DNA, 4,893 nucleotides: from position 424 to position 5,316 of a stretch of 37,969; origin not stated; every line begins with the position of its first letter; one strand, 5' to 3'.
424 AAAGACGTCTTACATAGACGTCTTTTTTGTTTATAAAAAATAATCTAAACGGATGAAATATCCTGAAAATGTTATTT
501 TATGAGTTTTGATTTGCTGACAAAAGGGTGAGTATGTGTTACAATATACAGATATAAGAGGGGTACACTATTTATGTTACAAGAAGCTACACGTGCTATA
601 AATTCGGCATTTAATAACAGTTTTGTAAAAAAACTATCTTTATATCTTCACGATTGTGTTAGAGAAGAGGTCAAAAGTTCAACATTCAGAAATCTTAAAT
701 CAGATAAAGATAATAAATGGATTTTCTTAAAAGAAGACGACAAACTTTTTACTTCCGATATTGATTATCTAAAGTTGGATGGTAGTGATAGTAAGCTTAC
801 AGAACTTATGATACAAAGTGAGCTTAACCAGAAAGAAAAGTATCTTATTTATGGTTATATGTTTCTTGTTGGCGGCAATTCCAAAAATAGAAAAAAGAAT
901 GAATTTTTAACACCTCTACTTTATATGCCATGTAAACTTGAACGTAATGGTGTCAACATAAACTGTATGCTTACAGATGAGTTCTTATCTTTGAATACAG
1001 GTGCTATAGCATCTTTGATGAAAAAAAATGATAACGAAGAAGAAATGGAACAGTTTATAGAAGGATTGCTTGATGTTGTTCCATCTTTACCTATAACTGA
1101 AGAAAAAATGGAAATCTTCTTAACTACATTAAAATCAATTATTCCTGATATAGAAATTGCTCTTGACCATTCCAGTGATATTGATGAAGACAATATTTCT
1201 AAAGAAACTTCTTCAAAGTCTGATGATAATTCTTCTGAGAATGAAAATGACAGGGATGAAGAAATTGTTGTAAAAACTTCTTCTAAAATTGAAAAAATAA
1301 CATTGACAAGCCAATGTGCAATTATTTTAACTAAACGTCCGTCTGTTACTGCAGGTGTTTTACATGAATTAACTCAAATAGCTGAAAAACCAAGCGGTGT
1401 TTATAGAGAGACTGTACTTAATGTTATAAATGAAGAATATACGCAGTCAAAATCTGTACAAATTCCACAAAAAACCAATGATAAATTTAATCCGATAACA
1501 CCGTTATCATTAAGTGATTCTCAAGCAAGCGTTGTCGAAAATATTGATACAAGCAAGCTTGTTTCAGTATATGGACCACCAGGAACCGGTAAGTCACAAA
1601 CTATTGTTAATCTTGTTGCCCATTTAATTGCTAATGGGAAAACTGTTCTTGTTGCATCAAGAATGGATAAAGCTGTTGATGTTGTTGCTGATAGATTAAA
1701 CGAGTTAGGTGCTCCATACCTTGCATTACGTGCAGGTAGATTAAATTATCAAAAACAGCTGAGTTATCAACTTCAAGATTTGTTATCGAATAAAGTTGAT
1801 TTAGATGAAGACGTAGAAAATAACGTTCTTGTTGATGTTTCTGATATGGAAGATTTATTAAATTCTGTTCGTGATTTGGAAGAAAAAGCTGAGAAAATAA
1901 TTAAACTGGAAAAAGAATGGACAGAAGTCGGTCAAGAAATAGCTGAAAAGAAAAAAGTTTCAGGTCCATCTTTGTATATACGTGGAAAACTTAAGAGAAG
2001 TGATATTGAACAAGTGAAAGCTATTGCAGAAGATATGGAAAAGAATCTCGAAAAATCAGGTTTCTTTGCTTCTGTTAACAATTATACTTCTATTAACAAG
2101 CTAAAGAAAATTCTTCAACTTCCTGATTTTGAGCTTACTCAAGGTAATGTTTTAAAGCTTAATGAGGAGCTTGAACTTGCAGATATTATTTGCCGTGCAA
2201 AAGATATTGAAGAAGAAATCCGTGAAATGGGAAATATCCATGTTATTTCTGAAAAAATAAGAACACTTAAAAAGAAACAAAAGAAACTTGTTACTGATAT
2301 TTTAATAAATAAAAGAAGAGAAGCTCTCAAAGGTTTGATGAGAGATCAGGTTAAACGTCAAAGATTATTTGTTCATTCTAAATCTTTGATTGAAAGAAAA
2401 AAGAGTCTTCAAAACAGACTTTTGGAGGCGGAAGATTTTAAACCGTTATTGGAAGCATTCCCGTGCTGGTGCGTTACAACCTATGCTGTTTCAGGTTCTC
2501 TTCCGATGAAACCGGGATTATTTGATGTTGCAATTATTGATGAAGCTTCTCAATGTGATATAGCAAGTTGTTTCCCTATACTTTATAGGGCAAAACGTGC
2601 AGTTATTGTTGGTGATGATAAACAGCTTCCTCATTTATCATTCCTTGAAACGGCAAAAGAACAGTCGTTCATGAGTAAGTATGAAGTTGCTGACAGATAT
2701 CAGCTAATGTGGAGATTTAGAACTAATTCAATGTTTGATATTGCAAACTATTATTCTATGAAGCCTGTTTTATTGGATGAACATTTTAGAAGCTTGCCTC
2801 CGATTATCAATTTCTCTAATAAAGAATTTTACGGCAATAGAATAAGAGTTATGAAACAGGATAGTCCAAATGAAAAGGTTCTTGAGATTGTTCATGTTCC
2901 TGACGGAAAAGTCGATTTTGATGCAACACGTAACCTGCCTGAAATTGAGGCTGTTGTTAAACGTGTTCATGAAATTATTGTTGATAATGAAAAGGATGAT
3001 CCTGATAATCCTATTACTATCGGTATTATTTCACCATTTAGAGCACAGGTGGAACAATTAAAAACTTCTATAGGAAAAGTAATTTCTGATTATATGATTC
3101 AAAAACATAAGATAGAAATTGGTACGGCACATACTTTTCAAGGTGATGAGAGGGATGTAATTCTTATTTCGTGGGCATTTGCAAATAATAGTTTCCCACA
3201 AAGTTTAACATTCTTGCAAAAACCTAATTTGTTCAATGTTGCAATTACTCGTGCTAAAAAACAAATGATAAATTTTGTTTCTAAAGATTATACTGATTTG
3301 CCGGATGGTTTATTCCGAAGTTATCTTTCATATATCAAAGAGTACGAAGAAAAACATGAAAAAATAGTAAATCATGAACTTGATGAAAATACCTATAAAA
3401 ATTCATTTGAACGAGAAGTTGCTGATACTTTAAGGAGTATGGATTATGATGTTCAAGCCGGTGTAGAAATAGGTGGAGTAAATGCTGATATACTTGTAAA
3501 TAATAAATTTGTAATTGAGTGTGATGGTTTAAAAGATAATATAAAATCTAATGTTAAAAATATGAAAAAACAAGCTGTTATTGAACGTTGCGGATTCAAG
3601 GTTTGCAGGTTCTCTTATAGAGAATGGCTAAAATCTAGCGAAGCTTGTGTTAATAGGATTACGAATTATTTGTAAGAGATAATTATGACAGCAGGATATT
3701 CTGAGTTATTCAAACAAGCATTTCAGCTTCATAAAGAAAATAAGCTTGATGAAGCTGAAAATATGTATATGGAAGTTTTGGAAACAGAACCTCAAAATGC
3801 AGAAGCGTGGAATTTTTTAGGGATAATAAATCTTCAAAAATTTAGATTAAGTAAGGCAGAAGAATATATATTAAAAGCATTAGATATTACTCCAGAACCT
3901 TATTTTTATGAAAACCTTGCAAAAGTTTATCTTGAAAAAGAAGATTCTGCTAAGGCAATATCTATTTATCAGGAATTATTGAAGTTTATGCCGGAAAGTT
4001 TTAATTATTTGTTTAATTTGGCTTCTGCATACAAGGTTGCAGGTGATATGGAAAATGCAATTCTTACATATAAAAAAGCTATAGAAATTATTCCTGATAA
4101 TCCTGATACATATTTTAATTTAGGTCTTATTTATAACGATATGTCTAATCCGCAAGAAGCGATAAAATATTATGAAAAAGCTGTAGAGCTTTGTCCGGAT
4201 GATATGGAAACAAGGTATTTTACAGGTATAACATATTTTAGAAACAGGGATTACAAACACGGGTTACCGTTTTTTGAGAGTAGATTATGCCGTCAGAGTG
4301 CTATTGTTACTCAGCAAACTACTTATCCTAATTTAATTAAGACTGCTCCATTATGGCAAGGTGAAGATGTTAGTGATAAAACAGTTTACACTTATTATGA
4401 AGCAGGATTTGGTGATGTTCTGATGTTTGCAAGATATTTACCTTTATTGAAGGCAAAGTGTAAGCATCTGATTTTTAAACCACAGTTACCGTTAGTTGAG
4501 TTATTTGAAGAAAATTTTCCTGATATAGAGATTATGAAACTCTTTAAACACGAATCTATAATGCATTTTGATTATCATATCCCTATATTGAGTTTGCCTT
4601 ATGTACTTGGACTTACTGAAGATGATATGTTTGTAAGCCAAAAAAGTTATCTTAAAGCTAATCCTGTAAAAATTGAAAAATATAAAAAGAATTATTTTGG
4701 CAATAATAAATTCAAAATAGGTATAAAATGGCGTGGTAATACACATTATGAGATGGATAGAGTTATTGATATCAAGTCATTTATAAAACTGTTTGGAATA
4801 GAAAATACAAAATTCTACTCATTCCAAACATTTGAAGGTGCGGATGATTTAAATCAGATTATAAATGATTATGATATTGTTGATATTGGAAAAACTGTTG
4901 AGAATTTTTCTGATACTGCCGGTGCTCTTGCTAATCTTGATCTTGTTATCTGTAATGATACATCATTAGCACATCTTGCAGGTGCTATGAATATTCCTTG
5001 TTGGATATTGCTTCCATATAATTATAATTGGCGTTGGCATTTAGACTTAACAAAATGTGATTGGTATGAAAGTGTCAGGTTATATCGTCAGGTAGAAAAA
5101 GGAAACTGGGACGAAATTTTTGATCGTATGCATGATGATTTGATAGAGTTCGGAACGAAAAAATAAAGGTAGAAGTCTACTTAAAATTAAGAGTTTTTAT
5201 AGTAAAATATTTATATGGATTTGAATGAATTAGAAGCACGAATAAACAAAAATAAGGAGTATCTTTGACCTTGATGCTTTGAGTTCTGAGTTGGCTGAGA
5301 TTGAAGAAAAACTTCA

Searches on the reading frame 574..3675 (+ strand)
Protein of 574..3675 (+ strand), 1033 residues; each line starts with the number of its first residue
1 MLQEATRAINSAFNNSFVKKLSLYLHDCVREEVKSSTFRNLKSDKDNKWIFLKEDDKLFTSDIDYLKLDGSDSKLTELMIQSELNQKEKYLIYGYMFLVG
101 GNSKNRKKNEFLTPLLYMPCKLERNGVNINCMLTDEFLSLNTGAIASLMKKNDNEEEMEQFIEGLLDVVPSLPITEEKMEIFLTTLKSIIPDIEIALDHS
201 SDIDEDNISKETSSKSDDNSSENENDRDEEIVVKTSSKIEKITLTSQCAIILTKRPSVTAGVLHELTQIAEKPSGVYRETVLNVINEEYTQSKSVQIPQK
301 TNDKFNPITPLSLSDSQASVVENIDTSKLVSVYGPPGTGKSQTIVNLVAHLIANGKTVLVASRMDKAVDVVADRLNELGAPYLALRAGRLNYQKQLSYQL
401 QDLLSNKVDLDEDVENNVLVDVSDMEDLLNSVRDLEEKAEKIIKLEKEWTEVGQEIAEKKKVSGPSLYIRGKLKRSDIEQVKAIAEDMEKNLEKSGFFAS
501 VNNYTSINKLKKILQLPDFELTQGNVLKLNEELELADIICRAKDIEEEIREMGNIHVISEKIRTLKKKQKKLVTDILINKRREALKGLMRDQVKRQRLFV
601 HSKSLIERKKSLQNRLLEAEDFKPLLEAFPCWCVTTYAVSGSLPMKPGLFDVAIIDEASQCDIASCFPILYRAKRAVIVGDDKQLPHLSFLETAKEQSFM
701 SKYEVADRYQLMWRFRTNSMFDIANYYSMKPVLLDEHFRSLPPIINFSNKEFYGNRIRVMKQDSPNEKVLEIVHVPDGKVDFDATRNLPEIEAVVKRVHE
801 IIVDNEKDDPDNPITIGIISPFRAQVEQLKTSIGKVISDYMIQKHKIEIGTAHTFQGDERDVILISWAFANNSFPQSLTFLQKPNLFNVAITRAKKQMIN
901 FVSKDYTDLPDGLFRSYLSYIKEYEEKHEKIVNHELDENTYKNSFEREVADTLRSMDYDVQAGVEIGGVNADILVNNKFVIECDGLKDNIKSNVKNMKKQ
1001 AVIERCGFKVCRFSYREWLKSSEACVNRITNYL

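Call 55: search_protein_families(library=pfam, proteins=[window:574-3675:+], max_evalue=0.001)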
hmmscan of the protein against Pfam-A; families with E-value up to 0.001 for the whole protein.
window:574-3675:+ (1033 aa): 7 families
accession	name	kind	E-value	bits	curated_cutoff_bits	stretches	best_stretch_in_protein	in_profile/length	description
PF13087.12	AAA_12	-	1.3e-25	90.5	27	1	719-899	4-189/195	AAA domain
PF13086.12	AAA_11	-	1.5e-24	87.6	27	1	313-686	2-251/257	AAA domain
PF18741.7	MTES_1575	-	9.5e-14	51.7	38.2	1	945-1032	1-95/96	REase_MTES_1575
PF13245.12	AAA_19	-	4.2e-11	43.6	25.1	1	317-378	1-64/134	AAA domain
PF13604.12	AAA_30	-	5.6e-11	43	27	1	313-375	2-66/191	AAA domain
PF01443.25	Viral_helicase1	-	6.6e-07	29.8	21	0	647-717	57-129/228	Viral superfamily 1 RNA helicase core domain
PF04480.18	DUF559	-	2.5e-05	24.6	20.6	1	975-1031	51-106/109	Protein of unknown function (DUF559)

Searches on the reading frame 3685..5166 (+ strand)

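Call 55: search_protein_families(library=pfam, proteins=[window:3685-5166:+], max_evalue=0.001)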
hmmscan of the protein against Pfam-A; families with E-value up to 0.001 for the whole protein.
window:3685-5166:+ (493 aa): 22 families
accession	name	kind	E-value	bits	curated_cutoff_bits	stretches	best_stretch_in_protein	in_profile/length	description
PF00515.34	TPR_1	-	8.9e-28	95.4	27.8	2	140-173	1-34/34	Tetratricopeptide repeat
PF07719.23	TPR_2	-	1.3e-27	94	27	2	141-173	2-34/34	Tetratricopeptide repeat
PF13181.12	TPR_8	-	5.8e-27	92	25.7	2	141-173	2-34/34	Tetratricopeptide repeat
PF13414.12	TPR_11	-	4.1e-25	87.6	26.8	1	120-150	8-38/42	TPR repeat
PF13432.12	TPR_16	-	2.3e-20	73.1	32.7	2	78-140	3-65/65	Tetratricopeptide repeat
PF13431.12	TPR_17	-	9.8e-20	69.6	24.4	1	128-160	1-33/34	Tetratricopeptide repeat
PF13424.12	TPR_12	-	1.1e-18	67.6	30.1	2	109-170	6-75/77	Tetratricopeptide repeat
PF13428.12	TPR_14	-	3.4e-17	61.7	23.5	0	146-178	7-39/44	Tetratricopeptide repeat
PF13176.12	TPR_7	-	2.5e-16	58.8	27.9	0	143-173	2-32/36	Tetratricopeptide repeat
PF14559.12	TPR_19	-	7.5e-15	55.4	25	1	16-75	2-62/68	Tetratricopeptide repeat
PF23914.1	TPR_CcmH_CycH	-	6.9e-14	52.4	42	1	32-141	43-156/158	Cytochrome c-type biogenesis protein H TPR domain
PF13174.12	TPR_6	-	2.9e-12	46.8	26.3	0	141-172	1-32/33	Tetratricopeptide repeat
PF13371.12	TPR_9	-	6.7e-10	39.3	35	1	116-174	5-63/73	Tetratricopeptide repeat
PF24575.1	TPR_Slam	-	7e-09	36.5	35.2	0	147-191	54-98/104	Surface lipoprotein assembly modifier, N-terminal TPR repeats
PF25064.1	ARM_TT21_5th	-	1.1e-08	35.9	27.8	1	78-166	7-98/117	TT21 fifth ARM repeats domain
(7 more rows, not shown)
